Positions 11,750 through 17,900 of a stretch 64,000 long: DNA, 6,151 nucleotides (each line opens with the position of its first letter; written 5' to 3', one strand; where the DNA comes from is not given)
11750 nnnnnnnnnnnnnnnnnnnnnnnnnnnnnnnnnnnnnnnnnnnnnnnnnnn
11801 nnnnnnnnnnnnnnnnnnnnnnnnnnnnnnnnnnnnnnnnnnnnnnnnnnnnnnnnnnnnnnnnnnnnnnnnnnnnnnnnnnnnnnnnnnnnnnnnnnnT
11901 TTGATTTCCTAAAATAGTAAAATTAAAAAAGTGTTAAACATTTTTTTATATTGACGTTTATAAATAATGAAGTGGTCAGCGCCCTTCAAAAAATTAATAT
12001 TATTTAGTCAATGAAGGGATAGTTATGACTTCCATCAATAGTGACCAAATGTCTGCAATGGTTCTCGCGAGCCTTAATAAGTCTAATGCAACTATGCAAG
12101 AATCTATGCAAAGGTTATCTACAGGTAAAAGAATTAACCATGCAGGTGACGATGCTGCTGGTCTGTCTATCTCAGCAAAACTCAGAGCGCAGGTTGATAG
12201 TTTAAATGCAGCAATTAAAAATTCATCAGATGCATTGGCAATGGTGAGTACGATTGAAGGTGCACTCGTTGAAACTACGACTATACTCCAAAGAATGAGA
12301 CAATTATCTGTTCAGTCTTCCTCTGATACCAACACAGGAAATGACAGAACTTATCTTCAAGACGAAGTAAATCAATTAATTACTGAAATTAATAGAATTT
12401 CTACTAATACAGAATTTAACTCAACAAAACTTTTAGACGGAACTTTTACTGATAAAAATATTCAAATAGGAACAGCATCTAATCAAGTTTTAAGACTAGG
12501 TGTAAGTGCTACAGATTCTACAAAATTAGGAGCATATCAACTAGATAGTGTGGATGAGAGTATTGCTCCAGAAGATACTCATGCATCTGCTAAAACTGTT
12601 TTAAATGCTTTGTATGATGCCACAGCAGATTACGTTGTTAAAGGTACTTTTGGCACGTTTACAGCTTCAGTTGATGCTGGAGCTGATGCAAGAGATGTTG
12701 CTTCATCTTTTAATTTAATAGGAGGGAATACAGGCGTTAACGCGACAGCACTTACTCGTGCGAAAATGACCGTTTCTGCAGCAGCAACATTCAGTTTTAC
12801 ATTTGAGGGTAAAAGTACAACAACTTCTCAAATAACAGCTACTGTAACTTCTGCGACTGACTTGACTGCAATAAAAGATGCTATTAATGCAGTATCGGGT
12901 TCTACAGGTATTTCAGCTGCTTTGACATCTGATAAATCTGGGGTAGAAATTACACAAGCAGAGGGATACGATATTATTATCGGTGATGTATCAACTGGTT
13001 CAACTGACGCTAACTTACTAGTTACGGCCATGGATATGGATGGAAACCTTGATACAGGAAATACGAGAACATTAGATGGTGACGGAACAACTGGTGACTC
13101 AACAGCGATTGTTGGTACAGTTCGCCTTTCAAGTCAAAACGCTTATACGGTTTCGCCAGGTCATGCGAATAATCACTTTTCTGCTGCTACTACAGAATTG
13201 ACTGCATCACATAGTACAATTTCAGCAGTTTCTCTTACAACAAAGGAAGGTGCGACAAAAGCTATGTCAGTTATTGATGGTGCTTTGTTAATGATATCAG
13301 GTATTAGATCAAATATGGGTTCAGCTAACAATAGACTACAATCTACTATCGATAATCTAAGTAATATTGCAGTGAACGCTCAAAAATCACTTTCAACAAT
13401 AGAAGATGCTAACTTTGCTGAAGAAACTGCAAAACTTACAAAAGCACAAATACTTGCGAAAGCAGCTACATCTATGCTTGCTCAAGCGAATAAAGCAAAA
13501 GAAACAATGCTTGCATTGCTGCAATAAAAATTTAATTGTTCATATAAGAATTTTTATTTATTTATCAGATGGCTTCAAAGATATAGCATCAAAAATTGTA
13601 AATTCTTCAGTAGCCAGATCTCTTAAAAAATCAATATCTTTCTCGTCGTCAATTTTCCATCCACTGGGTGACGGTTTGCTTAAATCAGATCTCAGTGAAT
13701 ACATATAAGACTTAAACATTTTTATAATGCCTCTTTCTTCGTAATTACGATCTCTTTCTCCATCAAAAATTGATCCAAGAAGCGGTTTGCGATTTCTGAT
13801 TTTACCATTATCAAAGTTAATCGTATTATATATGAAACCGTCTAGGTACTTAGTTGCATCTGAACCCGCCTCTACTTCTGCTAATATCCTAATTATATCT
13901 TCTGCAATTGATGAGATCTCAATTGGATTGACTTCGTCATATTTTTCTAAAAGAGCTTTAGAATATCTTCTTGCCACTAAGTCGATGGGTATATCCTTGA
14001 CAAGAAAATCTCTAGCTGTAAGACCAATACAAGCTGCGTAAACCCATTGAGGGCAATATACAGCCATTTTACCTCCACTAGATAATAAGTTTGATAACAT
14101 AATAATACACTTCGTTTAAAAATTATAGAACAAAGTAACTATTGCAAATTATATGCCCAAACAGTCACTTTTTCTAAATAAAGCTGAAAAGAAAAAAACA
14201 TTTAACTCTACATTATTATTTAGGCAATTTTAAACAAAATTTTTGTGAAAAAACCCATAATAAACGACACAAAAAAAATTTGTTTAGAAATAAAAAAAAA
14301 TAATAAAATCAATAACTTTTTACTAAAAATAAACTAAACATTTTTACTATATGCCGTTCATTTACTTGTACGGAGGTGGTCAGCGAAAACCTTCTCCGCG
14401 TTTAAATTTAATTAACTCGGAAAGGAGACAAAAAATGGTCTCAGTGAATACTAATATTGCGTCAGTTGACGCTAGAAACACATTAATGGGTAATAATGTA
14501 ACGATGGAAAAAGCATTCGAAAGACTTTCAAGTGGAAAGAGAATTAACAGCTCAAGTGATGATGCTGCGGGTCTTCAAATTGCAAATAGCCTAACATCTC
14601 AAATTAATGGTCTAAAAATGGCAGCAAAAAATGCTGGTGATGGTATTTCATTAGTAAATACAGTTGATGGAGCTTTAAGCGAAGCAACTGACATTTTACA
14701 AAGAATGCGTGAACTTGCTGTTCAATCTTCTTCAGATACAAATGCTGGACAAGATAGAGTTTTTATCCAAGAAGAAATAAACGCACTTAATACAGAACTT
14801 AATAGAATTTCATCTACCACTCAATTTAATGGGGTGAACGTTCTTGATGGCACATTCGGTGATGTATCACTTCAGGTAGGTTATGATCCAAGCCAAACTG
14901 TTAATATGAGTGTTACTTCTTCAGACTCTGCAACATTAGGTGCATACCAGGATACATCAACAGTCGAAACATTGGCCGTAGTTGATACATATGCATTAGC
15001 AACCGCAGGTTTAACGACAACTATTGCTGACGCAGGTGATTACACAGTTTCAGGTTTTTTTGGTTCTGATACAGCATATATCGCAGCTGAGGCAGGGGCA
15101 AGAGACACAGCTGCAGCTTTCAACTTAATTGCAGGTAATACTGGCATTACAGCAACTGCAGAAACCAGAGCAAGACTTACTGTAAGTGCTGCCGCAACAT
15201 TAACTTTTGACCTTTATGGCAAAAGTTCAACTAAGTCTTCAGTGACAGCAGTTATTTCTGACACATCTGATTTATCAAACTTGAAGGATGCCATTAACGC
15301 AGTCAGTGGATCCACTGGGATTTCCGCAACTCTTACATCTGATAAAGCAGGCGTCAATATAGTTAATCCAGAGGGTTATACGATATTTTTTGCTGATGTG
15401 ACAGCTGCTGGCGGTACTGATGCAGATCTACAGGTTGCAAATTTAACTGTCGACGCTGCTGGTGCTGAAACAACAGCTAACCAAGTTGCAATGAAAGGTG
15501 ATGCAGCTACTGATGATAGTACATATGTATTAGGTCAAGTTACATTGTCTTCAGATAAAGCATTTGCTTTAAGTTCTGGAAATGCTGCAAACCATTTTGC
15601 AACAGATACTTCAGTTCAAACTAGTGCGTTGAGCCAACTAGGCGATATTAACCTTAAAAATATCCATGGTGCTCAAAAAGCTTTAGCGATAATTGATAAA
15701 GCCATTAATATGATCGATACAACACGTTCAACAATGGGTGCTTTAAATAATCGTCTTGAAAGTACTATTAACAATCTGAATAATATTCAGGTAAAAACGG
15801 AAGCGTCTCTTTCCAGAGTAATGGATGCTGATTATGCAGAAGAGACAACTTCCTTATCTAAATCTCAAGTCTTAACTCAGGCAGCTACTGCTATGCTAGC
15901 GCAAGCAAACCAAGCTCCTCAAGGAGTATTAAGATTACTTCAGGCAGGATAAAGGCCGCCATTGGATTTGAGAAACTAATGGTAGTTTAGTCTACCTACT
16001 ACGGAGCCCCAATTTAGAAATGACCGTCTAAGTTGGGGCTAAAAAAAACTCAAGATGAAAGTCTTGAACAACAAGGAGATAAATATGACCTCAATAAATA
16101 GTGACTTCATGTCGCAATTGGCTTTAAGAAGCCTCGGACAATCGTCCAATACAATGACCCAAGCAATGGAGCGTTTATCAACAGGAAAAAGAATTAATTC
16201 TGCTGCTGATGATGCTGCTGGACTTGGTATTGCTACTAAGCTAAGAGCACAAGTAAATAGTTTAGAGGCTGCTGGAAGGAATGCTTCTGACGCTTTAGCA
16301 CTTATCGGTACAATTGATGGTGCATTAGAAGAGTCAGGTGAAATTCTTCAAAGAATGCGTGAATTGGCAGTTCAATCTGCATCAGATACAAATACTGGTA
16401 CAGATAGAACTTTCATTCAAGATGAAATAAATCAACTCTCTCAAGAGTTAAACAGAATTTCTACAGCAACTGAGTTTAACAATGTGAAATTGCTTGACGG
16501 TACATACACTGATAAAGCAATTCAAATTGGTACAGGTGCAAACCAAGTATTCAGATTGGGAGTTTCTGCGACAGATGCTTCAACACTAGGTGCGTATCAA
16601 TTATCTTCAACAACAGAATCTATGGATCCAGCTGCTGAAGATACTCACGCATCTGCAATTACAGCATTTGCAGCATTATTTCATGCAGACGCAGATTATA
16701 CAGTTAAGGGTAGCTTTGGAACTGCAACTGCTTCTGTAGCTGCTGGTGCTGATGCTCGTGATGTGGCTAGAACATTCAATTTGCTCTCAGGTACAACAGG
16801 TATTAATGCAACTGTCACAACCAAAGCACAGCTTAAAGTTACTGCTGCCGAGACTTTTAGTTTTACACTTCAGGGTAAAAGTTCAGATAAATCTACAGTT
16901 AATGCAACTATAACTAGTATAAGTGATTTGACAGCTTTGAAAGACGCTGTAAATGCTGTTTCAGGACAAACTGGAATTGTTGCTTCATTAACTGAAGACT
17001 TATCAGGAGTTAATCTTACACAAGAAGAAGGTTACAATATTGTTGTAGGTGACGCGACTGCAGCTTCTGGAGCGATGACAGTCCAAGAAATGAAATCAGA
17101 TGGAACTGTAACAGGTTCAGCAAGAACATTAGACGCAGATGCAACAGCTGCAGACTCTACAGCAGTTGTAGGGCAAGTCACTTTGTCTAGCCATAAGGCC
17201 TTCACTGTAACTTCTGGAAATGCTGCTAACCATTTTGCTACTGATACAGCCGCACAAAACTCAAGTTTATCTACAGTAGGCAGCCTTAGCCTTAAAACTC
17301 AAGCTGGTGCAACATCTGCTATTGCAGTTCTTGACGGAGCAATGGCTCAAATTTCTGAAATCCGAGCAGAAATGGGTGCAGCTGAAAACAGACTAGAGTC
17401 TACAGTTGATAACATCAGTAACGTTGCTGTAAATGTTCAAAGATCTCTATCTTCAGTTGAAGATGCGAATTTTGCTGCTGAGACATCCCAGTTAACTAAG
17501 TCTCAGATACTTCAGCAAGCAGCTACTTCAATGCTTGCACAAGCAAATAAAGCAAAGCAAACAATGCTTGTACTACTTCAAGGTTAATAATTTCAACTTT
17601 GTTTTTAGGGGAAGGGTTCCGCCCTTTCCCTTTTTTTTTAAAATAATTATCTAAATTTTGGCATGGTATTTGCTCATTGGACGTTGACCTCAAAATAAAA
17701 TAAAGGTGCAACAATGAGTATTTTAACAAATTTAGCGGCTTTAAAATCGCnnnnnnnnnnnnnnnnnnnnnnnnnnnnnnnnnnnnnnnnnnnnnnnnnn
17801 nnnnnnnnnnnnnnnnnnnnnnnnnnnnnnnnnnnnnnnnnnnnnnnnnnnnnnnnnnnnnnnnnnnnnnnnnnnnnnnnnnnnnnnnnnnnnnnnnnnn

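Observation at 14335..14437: Flagellin 2 leader shares the sRNA loop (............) and anti-SD arm (TCTCCG), so the sRNAs look like leader mimics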

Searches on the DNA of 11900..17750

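Call 71: search_rna_families(source=window, start=11900, end=17750, threshold=evalue, max_evalue=5)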
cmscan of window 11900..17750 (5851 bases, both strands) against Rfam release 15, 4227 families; matches with E-value up to 5: 5.
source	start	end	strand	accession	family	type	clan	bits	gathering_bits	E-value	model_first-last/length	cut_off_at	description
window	14727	14774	-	RF00212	SNORD38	Gene; snRNA; snoRNA; CD-box;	CL00051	22.3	44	0.74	1-70/70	no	Small nucleolar RNA SNORD38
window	13555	13633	-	RF02725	sno_ZL8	Gene; snRNA; snoRNA; CD-box;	-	21.9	52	0.51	1-83/83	no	Small nucleolar RNA ZL8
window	16177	16214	+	RF03336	mir-1322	Gene; miRNA;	-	21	70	1.6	1-69/69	no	mir-1322 microRNA precursor family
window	13493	13575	-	RF00328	snoZ161_228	Gene; snRNA; snoRNA; CD-box;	CL00056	20.5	45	3.6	1-93/93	no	Small nucleolar RNA Z161/Z228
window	17468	17514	+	RF04333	Plastid-ycf3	Intron;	-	16.8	55.2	2.5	1-47/47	no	Plastid-ycf3 group II-D1 intron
